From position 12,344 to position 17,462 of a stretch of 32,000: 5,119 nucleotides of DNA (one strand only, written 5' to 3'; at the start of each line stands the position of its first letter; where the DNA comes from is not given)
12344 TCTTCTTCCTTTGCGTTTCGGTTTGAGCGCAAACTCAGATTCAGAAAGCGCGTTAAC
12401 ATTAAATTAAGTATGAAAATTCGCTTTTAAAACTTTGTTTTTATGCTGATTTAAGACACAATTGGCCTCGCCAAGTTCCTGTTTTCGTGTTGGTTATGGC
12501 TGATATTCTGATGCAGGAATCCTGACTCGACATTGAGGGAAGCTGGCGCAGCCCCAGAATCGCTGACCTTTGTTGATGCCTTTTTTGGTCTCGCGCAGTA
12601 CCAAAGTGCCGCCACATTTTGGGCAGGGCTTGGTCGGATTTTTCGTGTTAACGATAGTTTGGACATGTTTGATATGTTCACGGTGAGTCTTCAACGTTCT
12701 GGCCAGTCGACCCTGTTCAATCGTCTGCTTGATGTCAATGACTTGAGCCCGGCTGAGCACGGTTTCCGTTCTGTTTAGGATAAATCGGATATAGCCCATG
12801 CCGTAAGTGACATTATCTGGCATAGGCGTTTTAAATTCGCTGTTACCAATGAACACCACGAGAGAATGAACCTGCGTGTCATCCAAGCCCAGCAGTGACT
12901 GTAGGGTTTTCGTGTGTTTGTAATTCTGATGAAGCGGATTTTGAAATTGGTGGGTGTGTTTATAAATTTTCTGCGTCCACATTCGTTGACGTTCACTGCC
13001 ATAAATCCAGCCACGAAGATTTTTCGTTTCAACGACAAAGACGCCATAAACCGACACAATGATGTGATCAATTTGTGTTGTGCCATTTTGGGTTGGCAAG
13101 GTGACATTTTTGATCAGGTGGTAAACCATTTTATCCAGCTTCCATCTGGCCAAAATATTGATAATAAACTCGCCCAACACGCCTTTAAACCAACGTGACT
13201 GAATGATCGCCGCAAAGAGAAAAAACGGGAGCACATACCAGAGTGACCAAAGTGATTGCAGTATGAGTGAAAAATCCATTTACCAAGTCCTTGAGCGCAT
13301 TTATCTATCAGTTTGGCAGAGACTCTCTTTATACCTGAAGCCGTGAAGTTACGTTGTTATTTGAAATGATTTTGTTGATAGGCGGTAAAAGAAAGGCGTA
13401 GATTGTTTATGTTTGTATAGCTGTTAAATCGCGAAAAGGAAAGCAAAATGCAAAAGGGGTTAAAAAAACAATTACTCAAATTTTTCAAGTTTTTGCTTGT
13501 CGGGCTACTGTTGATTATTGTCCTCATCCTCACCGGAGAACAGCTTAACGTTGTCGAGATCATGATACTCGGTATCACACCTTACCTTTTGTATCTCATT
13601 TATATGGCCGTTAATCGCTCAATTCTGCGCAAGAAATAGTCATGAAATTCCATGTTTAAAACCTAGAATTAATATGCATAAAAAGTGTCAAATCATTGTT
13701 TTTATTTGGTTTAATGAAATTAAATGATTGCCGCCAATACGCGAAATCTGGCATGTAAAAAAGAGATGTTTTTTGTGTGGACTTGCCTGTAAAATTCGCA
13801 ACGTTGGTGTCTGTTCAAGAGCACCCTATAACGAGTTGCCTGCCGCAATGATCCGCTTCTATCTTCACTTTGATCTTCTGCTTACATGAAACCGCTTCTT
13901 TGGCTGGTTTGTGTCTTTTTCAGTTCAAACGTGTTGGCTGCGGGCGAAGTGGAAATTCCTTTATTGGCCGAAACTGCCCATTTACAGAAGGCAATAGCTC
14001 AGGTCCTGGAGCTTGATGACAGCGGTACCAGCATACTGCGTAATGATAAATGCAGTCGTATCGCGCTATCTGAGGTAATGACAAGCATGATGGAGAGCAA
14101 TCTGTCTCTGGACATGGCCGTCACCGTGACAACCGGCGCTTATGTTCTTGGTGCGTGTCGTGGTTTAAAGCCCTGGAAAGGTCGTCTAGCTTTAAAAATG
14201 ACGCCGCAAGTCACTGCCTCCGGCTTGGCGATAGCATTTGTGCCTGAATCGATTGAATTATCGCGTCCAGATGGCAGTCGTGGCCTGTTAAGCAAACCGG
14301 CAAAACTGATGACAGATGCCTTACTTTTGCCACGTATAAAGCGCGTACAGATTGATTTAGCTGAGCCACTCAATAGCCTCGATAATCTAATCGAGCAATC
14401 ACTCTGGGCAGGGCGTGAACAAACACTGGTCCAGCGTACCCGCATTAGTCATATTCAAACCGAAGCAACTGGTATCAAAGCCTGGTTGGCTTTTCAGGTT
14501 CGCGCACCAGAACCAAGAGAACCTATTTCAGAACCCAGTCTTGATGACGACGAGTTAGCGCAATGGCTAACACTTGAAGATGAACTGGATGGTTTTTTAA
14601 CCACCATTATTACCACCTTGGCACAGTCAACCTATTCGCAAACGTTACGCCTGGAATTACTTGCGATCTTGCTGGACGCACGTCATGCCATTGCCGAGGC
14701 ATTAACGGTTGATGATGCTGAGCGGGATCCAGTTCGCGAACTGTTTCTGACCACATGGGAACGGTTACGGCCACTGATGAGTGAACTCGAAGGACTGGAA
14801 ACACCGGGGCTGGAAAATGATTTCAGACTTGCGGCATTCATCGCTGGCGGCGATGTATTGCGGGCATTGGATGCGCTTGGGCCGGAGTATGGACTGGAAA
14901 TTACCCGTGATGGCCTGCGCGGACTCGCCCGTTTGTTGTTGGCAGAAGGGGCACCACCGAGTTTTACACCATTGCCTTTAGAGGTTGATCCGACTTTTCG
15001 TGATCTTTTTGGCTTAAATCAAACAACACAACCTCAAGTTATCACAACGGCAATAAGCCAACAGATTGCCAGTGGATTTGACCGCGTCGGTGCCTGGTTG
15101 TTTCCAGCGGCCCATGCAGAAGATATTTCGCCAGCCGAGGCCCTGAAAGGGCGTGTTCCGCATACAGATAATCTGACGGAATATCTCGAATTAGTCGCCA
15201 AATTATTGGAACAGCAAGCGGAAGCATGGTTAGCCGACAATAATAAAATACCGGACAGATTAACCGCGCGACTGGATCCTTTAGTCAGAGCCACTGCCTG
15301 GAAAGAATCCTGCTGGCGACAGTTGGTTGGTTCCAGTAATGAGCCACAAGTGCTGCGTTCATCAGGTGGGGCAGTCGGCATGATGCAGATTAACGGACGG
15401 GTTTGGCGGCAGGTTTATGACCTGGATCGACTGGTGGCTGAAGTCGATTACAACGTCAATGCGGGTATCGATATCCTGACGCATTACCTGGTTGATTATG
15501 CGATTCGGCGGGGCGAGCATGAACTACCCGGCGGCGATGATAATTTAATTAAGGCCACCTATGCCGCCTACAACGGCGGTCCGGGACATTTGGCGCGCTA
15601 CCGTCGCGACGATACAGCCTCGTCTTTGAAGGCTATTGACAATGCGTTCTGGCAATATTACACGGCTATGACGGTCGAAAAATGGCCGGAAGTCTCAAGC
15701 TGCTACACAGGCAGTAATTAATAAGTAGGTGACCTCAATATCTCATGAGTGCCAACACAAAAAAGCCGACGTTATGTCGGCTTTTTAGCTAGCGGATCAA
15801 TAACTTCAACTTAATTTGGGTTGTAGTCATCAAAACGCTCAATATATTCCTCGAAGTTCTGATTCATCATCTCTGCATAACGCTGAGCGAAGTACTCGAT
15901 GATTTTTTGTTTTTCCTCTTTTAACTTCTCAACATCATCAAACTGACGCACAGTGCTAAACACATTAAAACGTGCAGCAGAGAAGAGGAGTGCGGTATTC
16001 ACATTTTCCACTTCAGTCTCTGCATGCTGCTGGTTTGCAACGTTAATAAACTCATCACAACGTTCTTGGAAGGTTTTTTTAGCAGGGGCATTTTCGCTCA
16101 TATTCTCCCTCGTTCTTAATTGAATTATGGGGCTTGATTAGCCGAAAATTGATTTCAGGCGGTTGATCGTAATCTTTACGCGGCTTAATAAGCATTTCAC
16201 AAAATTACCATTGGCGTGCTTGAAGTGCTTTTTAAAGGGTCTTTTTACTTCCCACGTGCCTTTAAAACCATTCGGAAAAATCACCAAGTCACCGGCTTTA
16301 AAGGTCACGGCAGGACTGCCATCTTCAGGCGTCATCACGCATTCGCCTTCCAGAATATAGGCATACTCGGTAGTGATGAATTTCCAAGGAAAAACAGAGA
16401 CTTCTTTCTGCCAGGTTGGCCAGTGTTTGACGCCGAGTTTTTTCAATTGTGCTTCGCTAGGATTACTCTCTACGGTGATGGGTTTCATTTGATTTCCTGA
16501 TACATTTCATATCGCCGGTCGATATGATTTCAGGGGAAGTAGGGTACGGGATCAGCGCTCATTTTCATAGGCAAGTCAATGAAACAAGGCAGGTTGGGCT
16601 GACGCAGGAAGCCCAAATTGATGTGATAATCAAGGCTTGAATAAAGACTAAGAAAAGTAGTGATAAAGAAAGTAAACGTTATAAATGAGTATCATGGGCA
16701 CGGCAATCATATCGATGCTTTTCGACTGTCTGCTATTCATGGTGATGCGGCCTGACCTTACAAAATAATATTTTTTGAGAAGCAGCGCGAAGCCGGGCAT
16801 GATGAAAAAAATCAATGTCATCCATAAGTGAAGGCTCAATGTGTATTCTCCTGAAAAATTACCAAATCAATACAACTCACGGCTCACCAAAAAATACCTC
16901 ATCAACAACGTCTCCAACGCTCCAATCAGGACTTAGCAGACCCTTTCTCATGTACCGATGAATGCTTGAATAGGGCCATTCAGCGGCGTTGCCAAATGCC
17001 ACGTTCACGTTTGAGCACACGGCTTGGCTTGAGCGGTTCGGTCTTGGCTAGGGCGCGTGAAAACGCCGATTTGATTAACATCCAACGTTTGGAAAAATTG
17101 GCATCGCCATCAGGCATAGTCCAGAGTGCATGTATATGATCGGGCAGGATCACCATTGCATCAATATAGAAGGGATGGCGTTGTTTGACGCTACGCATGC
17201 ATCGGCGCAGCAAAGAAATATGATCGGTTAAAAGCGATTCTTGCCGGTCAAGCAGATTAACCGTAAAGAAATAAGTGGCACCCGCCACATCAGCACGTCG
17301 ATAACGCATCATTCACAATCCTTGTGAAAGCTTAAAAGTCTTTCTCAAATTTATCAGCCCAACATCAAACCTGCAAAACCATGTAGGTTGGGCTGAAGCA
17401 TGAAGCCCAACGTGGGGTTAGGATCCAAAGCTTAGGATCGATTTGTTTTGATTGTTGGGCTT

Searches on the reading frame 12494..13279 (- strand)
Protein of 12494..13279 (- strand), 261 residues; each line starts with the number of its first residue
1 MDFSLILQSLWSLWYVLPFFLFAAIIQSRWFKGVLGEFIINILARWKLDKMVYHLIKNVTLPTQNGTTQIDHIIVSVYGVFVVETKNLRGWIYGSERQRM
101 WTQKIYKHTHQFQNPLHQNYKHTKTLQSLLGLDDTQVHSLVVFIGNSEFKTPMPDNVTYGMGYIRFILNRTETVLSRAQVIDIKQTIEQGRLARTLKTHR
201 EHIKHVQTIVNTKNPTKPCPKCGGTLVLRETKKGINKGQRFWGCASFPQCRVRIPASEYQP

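Call 9: search_protein_families(library=pfam, proteins=[window:12494-13279:-], max_evalue=0.01)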
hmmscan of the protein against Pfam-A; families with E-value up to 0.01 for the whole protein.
window:12494-13279:- (261 aa): 2 families
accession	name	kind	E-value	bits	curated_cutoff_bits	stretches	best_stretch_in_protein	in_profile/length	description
PF08378.17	NERD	-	2.6e-31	108.8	22.1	1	32-144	1-111/111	Nuclease-related domain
PF01396.24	Zn_ribbon_Top1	-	2.2e-10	40.6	32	1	219-256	4-36/39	Topoisomerase DNA binding C4 zinc finger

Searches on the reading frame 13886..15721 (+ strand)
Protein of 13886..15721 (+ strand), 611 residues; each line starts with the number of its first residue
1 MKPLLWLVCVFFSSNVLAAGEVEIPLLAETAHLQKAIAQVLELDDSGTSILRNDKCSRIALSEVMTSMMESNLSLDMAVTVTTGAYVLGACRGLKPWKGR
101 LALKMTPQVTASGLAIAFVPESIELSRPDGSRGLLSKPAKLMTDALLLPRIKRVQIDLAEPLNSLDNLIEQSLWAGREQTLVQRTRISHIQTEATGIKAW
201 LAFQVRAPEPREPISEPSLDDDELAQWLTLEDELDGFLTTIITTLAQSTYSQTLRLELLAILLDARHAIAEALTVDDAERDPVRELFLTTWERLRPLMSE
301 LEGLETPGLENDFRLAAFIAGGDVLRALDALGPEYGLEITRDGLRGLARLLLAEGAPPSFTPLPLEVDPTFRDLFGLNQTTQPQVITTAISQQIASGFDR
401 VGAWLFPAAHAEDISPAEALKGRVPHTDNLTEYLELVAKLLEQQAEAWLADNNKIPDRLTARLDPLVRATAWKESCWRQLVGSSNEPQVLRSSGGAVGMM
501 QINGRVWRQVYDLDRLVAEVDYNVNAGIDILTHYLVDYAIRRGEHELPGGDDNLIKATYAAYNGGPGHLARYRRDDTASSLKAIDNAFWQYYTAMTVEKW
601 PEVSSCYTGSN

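Call 9: search_protein_families(library=pfam, proteins=[window:13886-15721:+], max_evalue=0.01)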
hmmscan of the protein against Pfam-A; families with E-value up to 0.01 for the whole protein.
window:13886-15721:+ (611 aa): 1 family
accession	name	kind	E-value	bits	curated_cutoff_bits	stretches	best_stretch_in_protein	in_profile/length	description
PF01464.25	SLT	-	2.7e-07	30.6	21.3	1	465-579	15-111/117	Transglycosylase SLT domain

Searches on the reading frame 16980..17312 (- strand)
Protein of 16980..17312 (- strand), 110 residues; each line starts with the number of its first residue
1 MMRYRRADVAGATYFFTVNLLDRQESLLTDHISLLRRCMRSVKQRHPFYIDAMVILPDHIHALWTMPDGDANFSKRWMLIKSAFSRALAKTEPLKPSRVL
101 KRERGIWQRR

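Call 9: search_protein_families(library=pfam, proteins=[window:16980-17312:-], max_evalue=0.01)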
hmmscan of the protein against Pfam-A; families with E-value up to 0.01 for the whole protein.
window:16980-17312:- (110 aa): 1 family
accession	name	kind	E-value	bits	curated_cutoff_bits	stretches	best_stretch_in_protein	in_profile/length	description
PF01797.21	Y1_Tnp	-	4.6e-05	24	23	1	22-109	15-99/121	Transposase IS200 like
